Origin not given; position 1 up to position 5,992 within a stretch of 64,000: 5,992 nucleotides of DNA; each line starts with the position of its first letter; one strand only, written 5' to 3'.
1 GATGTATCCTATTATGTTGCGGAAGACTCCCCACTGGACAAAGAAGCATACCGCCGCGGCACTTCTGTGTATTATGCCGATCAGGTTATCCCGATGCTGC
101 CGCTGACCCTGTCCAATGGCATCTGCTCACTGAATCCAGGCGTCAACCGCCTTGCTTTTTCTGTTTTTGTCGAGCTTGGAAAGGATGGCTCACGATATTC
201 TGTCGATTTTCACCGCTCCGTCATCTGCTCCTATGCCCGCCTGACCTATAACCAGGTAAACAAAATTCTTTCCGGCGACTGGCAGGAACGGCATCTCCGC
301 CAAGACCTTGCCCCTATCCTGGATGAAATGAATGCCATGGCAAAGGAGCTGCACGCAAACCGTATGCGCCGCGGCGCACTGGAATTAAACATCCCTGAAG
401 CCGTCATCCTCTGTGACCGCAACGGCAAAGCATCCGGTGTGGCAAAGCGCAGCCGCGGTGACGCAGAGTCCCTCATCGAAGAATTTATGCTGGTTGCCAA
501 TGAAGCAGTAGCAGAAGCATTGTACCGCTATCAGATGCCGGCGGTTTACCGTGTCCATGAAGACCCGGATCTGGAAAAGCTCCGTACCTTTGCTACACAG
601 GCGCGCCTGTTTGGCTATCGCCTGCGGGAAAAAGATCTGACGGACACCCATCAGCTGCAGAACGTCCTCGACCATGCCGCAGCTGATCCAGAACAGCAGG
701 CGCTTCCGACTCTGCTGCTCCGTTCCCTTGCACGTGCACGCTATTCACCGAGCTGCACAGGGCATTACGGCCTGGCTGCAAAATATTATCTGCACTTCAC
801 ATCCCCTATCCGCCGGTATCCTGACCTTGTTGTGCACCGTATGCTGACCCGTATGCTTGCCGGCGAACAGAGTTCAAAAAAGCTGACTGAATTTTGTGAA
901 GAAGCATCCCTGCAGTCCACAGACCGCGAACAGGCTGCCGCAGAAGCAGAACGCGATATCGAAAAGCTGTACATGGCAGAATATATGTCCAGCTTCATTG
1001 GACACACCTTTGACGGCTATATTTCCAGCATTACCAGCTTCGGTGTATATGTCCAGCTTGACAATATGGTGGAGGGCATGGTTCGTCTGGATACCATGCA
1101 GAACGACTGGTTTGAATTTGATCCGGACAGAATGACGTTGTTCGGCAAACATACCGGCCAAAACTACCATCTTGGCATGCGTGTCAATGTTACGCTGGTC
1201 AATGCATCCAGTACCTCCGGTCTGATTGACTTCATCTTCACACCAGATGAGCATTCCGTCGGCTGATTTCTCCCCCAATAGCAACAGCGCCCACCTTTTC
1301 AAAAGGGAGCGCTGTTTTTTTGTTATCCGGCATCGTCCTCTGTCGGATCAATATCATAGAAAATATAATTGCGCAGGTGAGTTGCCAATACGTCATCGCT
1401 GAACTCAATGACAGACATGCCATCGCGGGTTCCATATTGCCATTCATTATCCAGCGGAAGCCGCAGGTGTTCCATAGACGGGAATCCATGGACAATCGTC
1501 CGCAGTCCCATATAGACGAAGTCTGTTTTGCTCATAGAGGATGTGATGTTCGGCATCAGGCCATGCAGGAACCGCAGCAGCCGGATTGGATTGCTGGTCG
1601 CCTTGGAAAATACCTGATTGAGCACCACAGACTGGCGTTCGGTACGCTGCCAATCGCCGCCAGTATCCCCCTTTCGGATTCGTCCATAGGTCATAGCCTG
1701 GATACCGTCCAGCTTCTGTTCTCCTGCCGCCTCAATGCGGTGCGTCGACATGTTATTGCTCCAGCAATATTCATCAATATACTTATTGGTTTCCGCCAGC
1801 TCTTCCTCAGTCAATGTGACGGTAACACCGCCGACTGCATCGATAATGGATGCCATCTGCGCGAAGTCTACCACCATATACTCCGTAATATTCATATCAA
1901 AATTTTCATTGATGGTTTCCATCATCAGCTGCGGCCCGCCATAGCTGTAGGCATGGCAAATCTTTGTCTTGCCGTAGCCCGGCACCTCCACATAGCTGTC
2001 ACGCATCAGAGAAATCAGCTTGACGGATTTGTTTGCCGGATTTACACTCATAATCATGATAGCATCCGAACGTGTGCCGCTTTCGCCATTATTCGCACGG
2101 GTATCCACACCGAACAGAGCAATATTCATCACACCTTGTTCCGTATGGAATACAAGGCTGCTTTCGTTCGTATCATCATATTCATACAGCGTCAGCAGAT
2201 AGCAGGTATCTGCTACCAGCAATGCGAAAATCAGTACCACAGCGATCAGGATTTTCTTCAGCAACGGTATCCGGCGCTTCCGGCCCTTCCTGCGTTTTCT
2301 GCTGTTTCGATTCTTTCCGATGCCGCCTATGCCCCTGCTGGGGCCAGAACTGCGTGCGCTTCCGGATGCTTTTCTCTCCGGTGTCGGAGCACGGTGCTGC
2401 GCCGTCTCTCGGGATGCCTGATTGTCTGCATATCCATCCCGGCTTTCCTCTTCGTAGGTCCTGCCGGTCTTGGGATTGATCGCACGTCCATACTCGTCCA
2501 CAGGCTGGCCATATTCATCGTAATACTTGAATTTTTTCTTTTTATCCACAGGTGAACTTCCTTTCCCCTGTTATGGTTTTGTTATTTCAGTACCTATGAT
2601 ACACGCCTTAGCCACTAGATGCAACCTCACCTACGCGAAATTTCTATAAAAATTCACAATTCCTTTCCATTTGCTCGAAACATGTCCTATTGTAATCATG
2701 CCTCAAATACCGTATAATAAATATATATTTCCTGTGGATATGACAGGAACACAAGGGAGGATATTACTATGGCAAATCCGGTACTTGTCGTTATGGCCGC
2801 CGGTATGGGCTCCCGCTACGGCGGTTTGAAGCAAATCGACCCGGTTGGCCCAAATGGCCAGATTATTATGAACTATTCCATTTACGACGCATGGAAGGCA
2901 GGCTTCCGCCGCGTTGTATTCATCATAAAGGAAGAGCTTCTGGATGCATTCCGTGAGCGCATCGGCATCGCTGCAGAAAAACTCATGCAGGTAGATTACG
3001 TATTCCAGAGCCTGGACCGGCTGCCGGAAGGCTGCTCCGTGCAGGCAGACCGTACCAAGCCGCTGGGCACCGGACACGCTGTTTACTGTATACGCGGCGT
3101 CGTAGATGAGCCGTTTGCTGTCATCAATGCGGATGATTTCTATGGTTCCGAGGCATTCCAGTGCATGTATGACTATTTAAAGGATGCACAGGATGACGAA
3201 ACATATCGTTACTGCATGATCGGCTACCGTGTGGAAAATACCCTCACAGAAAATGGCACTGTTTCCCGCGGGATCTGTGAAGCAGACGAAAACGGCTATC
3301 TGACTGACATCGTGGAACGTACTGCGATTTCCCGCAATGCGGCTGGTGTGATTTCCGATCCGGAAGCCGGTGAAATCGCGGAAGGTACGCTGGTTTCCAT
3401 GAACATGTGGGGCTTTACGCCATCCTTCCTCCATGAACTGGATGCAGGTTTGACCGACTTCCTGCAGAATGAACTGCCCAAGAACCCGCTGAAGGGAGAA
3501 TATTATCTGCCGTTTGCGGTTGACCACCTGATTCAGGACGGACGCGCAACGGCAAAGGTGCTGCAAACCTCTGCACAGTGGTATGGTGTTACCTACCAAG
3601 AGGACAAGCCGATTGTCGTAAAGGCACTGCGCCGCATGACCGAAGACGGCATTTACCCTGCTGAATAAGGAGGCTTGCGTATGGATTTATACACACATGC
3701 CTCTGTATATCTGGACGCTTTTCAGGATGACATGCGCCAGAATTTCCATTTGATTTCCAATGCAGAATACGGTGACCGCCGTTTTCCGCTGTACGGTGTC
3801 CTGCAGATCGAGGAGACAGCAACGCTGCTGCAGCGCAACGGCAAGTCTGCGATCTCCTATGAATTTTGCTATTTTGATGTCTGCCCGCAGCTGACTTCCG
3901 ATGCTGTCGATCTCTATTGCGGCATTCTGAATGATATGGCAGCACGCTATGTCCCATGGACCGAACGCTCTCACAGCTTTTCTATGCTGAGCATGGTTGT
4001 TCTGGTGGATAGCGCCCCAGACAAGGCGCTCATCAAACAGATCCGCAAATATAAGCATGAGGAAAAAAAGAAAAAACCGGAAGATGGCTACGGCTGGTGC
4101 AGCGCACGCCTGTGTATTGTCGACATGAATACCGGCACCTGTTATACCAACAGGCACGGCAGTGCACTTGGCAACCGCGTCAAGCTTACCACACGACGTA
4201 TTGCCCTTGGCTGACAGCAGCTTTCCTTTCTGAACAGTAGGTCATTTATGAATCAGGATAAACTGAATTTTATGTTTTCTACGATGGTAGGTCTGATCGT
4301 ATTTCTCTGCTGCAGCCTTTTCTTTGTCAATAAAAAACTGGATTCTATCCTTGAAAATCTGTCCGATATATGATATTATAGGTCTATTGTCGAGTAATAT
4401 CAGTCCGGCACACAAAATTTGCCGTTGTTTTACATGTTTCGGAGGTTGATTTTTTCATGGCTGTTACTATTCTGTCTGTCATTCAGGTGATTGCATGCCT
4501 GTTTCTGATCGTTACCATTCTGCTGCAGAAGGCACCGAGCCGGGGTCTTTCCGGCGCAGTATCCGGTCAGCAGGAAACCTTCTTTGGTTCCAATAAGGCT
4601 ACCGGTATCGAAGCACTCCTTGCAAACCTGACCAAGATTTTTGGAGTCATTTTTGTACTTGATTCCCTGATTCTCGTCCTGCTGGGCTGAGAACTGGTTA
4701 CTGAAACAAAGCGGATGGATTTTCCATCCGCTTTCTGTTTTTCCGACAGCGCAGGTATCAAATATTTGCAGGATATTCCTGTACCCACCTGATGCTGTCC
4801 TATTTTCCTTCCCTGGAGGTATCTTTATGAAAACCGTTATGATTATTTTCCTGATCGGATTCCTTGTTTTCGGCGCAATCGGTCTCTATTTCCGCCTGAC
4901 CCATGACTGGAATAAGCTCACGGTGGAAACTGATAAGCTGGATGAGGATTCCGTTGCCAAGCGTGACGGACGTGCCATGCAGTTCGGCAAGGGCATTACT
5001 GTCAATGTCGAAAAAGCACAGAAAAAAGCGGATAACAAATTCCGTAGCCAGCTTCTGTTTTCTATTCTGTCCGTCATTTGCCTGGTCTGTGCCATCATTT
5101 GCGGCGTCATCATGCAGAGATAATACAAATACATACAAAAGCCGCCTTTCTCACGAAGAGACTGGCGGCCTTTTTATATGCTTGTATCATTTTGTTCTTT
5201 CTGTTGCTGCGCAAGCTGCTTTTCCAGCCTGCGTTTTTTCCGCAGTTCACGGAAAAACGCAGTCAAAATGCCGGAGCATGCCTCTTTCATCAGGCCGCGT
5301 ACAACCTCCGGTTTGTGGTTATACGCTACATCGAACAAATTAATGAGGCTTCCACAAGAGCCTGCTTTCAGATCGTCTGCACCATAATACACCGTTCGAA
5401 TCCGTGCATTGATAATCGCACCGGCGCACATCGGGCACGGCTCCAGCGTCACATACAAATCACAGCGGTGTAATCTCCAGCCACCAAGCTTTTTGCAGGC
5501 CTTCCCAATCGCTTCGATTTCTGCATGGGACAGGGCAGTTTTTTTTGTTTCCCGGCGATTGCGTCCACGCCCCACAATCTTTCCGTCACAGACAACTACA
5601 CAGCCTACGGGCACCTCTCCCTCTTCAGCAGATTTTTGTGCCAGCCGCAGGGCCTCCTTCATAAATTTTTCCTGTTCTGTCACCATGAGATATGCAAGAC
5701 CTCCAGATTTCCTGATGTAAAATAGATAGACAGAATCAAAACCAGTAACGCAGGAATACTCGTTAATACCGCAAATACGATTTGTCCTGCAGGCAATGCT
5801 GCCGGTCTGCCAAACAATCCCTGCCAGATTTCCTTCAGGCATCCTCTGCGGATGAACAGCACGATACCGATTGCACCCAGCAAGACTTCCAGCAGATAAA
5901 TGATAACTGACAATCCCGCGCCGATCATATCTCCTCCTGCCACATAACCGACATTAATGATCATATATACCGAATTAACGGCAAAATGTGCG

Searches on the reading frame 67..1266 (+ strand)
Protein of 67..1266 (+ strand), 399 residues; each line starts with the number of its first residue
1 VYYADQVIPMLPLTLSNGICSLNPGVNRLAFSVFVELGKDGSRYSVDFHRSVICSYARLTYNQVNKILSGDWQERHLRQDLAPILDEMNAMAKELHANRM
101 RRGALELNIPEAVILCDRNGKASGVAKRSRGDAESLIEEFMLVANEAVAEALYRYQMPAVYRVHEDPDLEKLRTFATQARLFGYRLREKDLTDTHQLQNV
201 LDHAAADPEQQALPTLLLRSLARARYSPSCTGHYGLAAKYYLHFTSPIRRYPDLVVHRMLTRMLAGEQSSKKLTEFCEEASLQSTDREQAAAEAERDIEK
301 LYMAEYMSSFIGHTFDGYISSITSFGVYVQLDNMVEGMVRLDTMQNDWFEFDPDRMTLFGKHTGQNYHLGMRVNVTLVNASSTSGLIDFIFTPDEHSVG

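Call 65: search_protein_families(library=pfam, proteins=[window:67-1266:+], max_evalue=0.00001)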
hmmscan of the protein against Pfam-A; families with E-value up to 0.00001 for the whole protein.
window:67-1266:+ (399 aa): 2 families
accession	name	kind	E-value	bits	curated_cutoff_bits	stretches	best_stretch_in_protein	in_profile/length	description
PF00773.25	RNB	-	6.2e-76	256.2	29.3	1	2-265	65-325/326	RNB domain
PF00575.29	S1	-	8.4e-06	26.5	22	0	310-375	3-57/74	S1 RNA binding domain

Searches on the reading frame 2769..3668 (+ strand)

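Call 65: search_protein_families(library=pfam, proteins=[window:2769-3668:+], max_evalue=0.00001)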
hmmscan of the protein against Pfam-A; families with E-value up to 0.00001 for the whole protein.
window:2769-3668:+ (299 aa): 1 family
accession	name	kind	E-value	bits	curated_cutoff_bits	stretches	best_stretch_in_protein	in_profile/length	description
PF00483.29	NTP_transferase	-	6.3e-06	26.4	21.2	1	7-188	3-167/245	Nucleotidyl transferase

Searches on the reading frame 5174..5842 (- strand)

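Call 6: search_protein_families(library=pfam, proteins=[window:5174-5842:-], max_evalue=1)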
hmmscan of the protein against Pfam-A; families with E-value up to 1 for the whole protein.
window:5174-5842:- (222 aa): 9 families
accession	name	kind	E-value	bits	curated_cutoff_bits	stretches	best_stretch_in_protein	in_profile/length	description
PF14437.12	MafB19-deam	-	5.5e-46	156.4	27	1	56-201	2-142/142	MafB19-like deaminase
PF00383.29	dCMP_cyt_deam_1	-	8e-32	109.6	25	1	56-154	3-101/102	Cytidine and deoxycytidylate deaminase zinc-binding region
PF14439.12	Bd3614-deam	-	8.1e-06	26.2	38.5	1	82-157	14-92/113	Bd3614-like deaminase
PF18750.7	SNAD4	-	0.024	15.1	27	1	101-145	28-73/130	Secreted Novel AID/APOBEC-like Deaminase 4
PF18772.7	APOBEC2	-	0.03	14.8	26.8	1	101-145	49-91/175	APOBEC2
PF12654.12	DUF3786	-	0.065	13.2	27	1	106-138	99-131/176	Domain of unknown function (DUF3786)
PF18771.7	APOBEC3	-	0.096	13.2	27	1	102-145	28-72/137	APOBEC3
PF20932.3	Dicer_dsRBD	-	0.1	13.6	26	1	71-107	43-79/89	Dicer, dsRNA-binding domain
PF18782.7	NAD2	-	0.16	12.5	27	1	101-144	51-95/179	Novel AID APOBEC clade 2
